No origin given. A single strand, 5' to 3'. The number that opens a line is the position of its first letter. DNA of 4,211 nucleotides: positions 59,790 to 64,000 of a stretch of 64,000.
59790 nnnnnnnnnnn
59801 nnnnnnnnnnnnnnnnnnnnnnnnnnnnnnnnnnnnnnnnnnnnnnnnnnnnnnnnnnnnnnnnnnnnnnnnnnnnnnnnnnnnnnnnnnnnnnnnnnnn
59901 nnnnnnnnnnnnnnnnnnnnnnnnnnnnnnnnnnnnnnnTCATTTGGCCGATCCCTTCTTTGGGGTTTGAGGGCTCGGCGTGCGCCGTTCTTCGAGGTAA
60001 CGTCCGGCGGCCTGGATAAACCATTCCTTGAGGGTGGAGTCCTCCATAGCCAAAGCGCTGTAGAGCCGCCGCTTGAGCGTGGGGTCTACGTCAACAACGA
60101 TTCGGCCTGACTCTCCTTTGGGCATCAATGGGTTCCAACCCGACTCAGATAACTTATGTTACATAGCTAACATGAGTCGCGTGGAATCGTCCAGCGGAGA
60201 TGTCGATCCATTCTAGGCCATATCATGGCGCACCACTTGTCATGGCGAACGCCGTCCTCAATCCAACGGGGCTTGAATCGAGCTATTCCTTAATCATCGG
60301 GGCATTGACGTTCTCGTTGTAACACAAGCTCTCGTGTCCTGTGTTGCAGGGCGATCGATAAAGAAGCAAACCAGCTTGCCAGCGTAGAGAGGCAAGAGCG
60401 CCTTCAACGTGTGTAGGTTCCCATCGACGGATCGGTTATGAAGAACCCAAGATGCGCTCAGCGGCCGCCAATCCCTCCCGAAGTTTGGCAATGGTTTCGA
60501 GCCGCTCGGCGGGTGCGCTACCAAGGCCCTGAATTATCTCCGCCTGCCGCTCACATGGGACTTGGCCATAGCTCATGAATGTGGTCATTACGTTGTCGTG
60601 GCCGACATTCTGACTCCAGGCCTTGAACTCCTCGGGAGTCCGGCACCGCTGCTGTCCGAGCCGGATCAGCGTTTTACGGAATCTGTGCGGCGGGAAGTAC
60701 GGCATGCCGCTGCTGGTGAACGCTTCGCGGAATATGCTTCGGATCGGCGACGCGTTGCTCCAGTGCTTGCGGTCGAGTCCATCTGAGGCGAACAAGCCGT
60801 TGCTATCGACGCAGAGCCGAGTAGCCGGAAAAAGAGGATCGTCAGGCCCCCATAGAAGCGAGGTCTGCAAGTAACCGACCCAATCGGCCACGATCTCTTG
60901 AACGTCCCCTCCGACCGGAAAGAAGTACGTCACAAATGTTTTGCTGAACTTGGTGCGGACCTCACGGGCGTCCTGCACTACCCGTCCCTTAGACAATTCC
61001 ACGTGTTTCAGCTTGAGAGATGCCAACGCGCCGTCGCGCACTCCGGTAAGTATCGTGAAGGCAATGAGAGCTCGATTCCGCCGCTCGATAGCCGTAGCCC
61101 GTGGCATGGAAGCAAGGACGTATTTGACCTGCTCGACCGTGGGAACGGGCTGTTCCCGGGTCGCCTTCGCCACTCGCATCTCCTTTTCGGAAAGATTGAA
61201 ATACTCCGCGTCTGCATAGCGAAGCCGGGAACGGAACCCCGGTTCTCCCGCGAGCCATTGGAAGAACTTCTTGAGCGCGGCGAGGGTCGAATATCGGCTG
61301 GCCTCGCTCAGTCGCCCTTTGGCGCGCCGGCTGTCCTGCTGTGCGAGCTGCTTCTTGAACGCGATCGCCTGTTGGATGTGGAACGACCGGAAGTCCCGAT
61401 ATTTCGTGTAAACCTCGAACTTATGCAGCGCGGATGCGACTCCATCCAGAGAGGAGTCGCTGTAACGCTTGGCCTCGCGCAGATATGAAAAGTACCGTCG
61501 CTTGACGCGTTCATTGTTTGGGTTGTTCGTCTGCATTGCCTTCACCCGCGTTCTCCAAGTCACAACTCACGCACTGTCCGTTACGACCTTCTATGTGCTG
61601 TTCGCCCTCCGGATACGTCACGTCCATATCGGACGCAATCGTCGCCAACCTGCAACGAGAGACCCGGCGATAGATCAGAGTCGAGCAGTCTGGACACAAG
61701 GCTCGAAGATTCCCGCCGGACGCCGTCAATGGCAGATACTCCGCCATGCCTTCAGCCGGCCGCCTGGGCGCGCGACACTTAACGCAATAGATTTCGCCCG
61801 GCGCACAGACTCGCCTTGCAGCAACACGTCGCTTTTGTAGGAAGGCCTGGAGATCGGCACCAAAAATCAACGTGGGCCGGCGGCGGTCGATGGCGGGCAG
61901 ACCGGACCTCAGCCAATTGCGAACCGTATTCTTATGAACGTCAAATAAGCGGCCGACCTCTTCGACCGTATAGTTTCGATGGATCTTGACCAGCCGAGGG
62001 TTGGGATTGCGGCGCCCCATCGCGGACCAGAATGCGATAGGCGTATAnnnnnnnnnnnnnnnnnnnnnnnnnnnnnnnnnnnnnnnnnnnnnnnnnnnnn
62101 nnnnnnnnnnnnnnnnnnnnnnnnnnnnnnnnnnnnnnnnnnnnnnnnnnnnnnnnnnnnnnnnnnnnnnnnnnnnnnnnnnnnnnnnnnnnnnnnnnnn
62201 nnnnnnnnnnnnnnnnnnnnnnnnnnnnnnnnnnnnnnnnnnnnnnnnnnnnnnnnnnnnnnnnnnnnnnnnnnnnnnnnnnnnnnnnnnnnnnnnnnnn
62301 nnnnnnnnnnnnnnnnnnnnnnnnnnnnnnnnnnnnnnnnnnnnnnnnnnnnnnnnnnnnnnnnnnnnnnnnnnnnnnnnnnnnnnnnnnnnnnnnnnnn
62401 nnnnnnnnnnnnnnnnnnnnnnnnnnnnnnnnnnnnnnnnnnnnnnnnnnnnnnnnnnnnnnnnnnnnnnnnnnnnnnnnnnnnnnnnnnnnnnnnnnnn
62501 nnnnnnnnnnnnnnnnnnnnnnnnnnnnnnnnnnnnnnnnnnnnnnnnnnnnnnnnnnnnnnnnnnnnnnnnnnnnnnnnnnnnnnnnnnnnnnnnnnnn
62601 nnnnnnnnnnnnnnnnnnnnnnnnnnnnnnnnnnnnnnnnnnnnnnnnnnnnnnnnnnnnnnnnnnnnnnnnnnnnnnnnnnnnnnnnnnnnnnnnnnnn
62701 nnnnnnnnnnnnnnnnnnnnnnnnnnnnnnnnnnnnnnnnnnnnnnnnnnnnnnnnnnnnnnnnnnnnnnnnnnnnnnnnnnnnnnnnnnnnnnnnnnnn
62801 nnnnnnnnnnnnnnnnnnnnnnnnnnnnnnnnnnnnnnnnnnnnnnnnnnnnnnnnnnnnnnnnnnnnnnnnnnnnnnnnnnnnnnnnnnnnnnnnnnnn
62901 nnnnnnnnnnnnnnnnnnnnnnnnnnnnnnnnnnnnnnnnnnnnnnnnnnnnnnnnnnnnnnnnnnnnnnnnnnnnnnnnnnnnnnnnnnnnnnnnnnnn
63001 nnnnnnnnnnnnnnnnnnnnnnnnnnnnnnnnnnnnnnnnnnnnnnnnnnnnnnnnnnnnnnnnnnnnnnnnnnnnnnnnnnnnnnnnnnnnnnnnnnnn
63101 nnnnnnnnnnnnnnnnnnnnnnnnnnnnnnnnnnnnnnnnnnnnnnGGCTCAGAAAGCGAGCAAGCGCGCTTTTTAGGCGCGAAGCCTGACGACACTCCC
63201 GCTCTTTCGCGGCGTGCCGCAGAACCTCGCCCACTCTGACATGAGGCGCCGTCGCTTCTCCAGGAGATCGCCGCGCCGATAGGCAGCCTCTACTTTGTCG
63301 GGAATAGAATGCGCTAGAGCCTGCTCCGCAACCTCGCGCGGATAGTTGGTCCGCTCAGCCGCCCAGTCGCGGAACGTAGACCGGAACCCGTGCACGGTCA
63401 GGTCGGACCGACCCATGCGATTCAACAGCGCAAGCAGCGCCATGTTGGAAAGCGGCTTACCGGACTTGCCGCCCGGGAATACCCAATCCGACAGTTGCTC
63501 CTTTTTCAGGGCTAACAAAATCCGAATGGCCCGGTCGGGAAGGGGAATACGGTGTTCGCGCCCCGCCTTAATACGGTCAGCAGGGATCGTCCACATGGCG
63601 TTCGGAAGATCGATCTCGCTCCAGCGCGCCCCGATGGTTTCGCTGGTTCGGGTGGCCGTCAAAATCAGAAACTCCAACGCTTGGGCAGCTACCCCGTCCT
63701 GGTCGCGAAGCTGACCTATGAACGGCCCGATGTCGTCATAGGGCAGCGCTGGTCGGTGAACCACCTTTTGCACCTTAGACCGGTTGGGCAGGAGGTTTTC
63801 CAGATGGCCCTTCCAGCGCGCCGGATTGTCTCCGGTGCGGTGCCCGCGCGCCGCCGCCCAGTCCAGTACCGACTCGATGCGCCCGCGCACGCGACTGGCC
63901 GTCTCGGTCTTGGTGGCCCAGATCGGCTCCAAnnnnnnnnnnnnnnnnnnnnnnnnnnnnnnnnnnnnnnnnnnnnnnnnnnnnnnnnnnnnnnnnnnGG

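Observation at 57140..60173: Island-borne convergent R-M-like module: single-HKD PLD-family nuclease with extra C-terminal domain, gamma-class N6-adenine MTase and ATGA-coupled RHH controller with upstream inverted repeat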

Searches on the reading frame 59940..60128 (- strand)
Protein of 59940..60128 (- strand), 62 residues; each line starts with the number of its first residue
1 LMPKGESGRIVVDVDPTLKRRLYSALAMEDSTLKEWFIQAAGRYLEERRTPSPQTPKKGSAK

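Call 6: search_protein_families(library=pfam, proteins=[window:59940-60128:-], max_evalue=0.01)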
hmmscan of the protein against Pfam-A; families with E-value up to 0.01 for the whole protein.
window:59940-60128:- (62 aa): 0 families

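Call 7: search_protein_families(library=padloc, proteins=[window:59940-60128:-], max_evalue=0.01)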
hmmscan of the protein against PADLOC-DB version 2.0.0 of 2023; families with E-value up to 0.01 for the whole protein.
window:59940-60128:- (62 aa): 0 families

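Call 8: search_protein_families(library=ncbifam, proteins=[window:59940-60128:-], max_evalue=0.01)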
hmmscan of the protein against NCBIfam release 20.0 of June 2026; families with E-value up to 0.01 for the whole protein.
window:59940-60128:- (62 aa): 0 families

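Call 19: search_protein_families(library=pfam, proteins=[window:59943-60125:-], max_evalue=10)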
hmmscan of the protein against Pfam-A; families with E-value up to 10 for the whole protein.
seq(61 aa): 0 families

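Call 38: find_homologous_proteins(query=A3, max_evalue=0.001)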
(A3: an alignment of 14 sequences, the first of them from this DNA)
Query A3 (14 sequences) (61 aa, profile of the alignment): 2124 proteins with E <= 0.001 among 2235 candidates; the best 120 are listed.
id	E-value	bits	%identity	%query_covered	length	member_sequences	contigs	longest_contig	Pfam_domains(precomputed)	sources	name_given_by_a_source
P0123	6.9e-25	105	63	75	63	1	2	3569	-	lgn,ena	-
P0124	7.3e-25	105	67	84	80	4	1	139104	-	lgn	-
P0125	1.3e-24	104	68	92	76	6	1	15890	-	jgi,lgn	jgi:predicted transcriptional regulator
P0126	1.3e-24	104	61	93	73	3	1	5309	-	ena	-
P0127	1.3e-24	104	60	87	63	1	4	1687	-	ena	-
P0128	1.6e-24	103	72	100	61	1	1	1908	-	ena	-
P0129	1.9e-24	103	58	93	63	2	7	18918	-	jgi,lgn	jgi:hypothetical protein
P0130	1.9e-24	103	69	84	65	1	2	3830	-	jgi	jgi:hypothetical protein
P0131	2.4e-24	103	60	77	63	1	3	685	-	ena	-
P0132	2.4e-24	103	74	82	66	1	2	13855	-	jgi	jgi:hypothetical protein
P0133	2.5e-24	103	66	77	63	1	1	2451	-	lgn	-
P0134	3.2e-24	102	63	100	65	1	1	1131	-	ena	-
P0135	3.5e-24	102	51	100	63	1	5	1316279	-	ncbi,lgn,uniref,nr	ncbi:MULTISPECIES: hypothetical protein [unclassified Brucella]|uniref:hypothetical protein n=1 Tax=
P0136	3.5e-24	102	64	100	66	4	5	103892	-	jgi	jgi:hypothetical protein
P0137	3.8e-24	102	62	98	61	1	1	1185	-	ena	-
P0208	6.2e-23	98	55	84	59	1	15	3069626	-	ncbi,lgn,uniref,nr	ncbi:hypothetical protein [Nitrospina gracilis]|uniref:hypothetical protein n=1 Tax=Nitrospina graci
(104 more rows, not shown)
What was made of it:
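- On Ribbon-helix-helix (CopG/Arc/MetJ) superfamily: One UniRef name is 'CopG family' (call 38).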

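Call 39: search_solved_structures(query=A3, max_evalue=10, show_alignments=2)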
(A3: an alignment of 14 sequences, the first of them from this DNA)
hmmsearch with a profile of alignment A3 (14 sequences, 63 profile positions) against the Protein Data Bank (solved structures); distinct sequences matched with E-value up to 10: 12.
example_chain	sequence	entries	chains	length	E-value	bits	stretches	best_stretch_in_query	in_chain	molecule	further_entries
4ols_A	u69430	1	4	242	0.63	13.4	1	32-58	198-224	Endolysin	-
2jn6_A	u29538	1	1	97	0.81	13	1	24-57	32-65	Protein Cgl2762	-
6yug_A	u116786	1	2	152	0.94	12.8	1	5-29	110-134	Diamine acetyltransferase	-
1q87_A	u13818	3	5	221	1.1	12.6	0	27-54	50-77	39 kDa initiator binding protein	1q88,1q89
6lw4_A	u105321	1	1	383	1.1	12.6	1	27-45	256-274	Uncharacterized protein Lpg2148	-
3mx9_A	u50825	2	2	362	1.1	12.6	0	16-39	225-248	Protein scV3V2(G19S) | scV3V2(G19S)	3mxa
6k11_A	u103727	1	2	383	1.1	12.6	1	27-45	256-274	Lpg2148(MvcA)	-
6jky_A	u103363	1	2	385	1.1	12.6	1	27-45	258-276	MvcA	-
5ym9_A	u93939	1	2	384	1.1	12.6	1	27-45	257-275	Uncharacterized protein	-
6lp2_A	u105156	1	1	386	1.1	12.6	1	27-45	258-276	Uncharacterized protein lpg2148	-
5suj_A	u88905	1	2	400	1.2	12.5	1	27-45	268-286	Uncharacterized protein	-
7bxf_A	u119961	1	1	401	1.2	12.5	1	27-45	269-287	MvcA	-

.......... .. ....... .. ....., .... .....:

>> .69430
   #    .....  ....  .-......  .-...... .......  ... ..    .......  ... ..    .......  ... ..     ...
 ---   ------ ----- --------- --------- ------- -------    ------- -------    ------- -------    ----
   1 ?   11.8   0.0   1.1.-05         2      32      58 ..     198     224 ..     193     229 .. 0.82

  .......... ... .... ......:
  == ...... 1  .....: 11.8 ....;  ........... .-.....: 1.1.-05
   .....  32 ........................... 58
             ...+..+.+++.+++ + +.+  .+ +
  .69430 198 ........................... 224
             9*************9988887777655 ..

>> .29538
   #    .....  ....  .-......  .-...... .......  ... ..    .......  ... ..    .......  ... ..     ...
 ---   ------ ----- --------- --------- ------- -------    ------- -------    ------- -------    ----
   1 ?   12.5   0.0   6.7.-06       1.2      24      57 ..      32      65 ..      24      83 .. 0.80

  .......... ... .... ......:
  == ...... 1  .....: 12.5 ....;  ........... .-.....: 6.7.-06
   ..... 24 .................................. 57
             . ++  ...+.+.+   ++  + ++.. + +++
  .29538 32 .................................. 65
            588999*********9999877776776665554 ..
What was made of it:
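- The small protein has no Pfam, NCBIfam or PDB match (calls 6, 8, 19, 39). There is no Pfam, NCBIfam or PDB match (calls 6, 8, 39).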

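Call 40: find_encoding_contigs(protein=P0135, flank=5000, max_places=3)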
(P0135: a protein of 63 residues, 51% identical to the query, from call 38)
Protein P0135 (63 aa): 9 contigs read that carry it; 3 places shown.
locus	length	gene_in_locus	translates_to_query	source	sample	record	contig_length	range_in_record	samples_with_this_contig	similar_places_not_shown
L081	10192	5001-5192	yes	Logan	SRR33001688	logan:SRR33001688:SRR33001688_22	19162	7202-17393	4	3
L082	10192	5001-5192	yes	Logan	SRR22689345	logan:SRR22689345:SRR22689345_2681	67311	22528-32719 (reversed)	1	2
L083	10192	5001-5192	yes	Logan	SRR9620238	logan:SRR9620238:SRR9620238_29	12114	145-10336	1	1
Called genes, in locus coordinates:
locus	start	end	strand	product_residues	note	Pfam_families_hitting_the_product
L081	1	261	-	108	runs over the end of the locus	-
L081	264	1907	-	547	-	PF04610:TrbL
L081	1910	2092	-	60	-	-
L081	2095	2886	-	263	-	-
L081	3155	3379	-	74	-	-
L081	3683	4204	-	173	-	-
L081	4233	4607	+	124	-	PF21983:NikA-like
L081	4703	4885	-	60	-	-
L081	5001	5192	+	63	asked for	-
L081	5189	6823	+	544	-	PF02384:N6_Mtase, PF07669:Eco57I, PF22837:M_Eco57I_C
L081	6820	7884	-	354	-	-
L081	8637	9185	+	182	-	PF10634:Iron_transport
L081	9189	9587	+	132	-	PF13473:Cupredoxin_1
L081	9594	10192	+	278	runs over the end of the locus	PF03239:FTR1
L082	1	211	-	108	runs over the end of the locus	-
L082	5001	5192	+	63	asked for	-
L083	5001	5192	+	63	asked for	-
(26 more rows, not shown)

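Call 41: find_encoding_contigs(protein=P0208, flank=5000, max_places=3)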
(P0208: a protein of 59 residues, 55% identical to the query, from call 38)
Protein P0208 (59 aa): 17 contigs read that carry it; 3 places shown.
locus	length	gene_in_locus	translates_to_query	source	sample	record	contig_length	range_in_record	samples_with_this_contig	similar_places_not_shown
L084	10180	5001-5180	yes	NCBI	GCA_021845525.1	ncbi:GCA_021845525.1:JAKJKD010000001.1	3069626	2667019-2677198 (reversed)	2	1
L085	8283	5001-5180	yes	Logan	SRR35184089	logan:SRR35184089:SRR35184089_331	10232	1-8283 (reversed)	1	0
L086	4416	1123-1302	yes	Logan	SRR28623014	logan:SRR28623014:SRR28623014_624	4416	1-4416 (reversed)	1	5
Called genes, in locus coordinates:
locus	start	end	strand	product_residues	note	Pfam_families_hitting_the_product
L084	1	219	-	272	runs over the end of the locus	-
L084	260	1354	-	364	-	-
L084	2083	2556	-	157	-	PF23343:REP_ORF2-G2P (weak)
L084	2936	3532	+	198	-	PF00589:Phage_integrase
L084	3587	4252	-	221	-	-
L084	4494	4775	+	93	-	-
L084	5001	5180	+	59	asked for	-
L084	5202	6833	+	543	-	PF02384:N6_Mtase, PF07669:Eco57I, PF22837:M_Eco57I_C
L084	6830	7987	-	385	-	-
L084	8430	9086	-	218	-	PF13801:Metal_resist (weak), PF07813:LTXXQ (weak)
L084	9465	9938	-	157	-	PF04386:SspB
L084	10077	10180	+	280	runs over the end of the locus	PF00753:Lactamase_B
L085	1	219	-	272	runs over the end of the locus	-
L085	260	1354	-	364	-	-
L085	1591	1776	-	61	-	-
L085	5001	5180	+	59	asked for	-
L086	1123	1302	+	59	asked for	-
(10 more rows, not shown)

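Call 42: find_encoding_contigs(protein=P0124, flank=5000, max_places=2)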
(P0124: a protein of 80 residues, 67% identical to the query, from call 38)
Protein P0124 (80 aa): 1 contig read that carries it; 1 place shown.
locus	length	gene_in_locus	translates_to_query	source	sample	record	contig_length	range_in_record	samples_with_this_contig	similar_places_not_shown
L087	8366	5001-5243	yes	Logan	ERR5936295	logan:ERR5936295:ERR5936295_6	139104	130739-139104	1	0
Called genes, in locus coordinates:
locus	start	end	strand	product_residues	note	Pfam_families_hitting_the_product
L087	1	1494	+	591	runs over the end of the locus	PF02743:dCache_1, PF21623:HK_sensor_dom_bact, PF00672:HAMP (weak), PF00990:GGDEF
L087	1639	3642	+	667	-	PF00989:PAS (weak), PF13426:PAS_9 (weak), PF00990:GGDEF, PF00563:EAL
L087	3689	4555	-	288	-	PF00378:ECH_1, PF16113:ECH_2 (weak)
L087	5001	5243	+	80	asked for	-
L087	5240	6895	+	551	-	PF02384:N6_Mtase, PF13847:Methyltransf_31 (faint), PF07669:Eco57I, PF22837:M_Eco57I_C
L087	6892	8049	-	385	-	PF13091:PLDc_2 (faint)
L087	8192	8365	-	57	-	?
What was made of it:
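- In all three extra contexts examined it sits in front of the same methylase family (calls 40-42).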

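Call 71: search_protein_families(library=ncbifam, alignment_id=A3, max_evalue=1)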
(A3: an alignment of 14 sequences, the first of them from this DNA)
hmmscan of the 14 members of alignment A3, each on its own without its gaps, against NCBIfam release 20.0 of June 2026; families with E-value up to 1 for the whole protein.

A. member 1, seq(61 aa): 0 families

B. families by the number of members that match (of 14 scanned): 5 families
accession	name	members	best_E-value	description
NF011280.0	PRK14688.1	3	0.0014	hypothetical protein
TIGR03711.1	acc_sec_asp3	1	0.0011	accessory Sec system protein Asp3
NF033449.0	BREX_PglZ_3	1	0.042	BREX-3 system phosphatase PglZ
NF008412.0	PRK11235.1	1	0.063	type II toxin-antitoxin system RelB/DinJ family antitoxin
NF041463.1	GalB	1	0.082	beta-galactosidase GalB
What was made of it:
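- Tried and rejected: Pfam, NCBIfam, PADLOC and PDB sequence searches gave no significant match (calls 6-8, 19, 39, 71).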

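Call 72: search_protein_families(library=phrogs, alignment_id=A3, max_evalue=1)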
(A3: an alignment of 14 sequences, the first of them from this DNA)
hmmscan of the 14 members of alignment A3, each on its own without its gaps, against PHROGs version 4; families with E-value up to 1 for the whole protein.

A. member 1, seq(61 aa): 2 families
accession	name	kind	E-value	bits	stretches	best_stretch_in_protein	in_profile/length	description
phrog_9151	-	moron, auxiliary metabolic gene and host takeover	0.063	14.6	1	4-48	69-113/119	HicB-like antitoxin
phrog_6024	-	unknown function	0.2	13.2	1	12-44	44-76/80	-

B. families by the number of members that match (of 14 scanned): 11 families
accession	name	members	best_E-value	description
phrog_9151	-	7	0.018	HicB-like antitoxin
phrog_635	-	1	0.019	endolysin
phrog_16431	-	1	0.051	-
phrog_29934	-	1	0.07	-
phrog_34007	-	1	0.082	-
phrog_28085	-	1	0.1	-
phrog_16983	-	1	0.11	-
phrog_6024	-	1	0.2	-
phrog_1016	-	1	0.21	-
phrog_4137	-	1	0.3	-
phrog_12357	-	1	0.51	-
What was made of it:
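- Tried and rejected: PHROGs gave only weak hits to a HicB-like family (call 72).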

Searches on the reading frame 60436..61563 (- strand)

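Call 6: search_protein_families(library=pfam, proteins=[window:60436-61563:-], max_evalue=0.01)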
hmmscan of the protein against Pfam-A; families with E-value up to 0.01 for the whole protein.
window:60436-61563:- (375 aa): 2 families
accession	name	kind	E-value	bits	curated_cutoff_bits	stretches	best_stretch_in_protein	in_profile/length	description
PF00589.27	Phage_integrase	-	8.6e-06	26.1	27.1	1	144-299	6-136/172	Phage integrase family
PF02899.23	Phage_int_SAM_1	-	0.00011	22.8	22.3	1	23-105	3-80/83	Phage integrase, N-terminal SAM-like domain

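Call 7: search_protein_families(library=padloc, proteins=[window:60436-61563:-], max_evalue=0.01)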
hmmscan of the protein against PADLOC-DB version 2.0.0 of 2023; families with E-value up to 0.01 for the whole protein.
window:60436-61563:- (375 aa): 0 families

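Call 8: search_protein_families(library=ncbifam, proteins=[window:60436-61563:-], max_evalue=0.01)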
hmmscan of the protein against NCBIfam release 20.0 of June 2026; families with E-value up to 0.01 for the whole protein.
window:60436-61563:- (375 aa): 6 families
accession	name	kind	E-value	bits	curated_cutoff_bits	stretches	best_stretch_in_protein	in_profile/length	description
NF002331.0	PRK01287.1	subfamily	1.5e-11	43.9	371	1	21-195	30-196/365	site-specific tyrosine recombinase XerC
NF040815.2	recomb_XerA_Arch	equivalog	8e-11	42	220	1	24-195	3-146/263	site-specific tyrosine recombinase/integron integrase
TIGR02225.1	recomb_XerD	equivalog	2e-09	37.2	329.6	1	23-195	2-158/290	site-specific tyrosine recombinase XerD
TIGR02224.1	recomb_XerC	equivalog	1.1e-08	34.9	335.15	1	23-237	2-196/295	tyrosine recombinase XerC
NF001399.0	PRK00283.1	subfamily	6.5e-07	28.9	279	1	24-196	12-169/300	tyrosine recombinase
NF003462.0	PRK05084.1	equivalog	0.001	17.9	267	0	161-195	195-229/360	tyrosine recombinase XerS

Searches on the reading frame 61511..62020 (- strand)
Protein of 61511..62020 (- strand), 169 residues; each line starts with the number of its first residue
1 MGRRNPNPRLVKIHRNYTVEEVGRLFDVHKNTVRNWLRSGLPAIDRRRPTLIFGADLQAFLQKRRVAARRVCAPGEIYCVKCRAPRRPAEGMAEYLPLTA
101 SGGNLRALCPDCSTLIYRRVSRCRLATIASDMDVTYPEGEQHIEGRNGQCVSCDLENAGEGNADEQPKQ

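Call 6: search_protein_families(library=pfam, proteins=[window:61511-62020:-], max_evalue=0.01)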
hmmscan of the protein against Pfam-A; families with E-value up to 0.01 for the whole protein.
window:61511-62020:- (169 aa): 2 families
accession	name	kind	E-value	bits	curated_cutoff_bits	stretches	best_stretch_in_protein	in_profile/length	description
PF12728.13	HTH_17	-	9.4e-09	35.9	27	1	17-65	2-51/51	Helix-turn-helix domain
PF13384.12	HTH_23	-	0.0012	19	24.6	1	16-38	17-39/50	Homeodomain-like domain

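Call 7: search_protein_families(library=padloc, proteins=[window:61511-62020:-], max_evalue=0.01)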
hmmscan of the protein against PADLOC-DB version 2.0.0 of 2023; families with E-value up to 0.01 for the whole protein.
window:61511-62020:- (169 aa): 1 family
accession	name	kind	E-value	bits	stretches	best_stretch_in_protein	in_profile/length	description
PDLC04133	mad1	-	3.1e-05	22.2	1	14-46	3-36/60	mads_1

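Call 8: search_protein_families(library=ncbifam, proteins=[window:61511-62020:-], max_evalue=0.01)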
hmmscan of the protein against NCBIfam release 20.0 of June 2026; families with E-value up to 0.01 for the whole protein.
window:61511-62020:- (169 aa): 2 families
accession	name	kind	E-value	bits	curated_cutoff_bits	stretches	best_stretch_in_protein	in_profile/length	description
TIGR01764.1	excise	domain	0.0027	18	28.8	1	17-62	2-48/49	excisionase family DNA-binding protein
NF033787.1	HTH_BldC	subfamily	0.0043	16.9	77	1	17-40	3-26/49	BldC family transcriptional regulator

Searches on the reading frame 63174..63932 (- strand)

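Call 6: search_protein_families(library=pfam, proteins=[window:63174-63932:-], max_evalue=0.01)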
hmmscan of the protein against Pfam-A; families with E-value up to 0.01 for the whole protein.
window:63174-63932:- (252 aa): 2 families
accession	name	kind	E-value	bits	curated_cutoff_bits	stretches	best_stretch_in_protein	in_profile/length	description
PF00589.27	Phage_integrase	-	6.8e-14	52.4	27.1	1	83-219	25-166/172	Phage integrase family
PF22022.2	Phage_int_M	-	8.2e-13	48.9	27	1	3-43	55-96/96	Phage integrase central domain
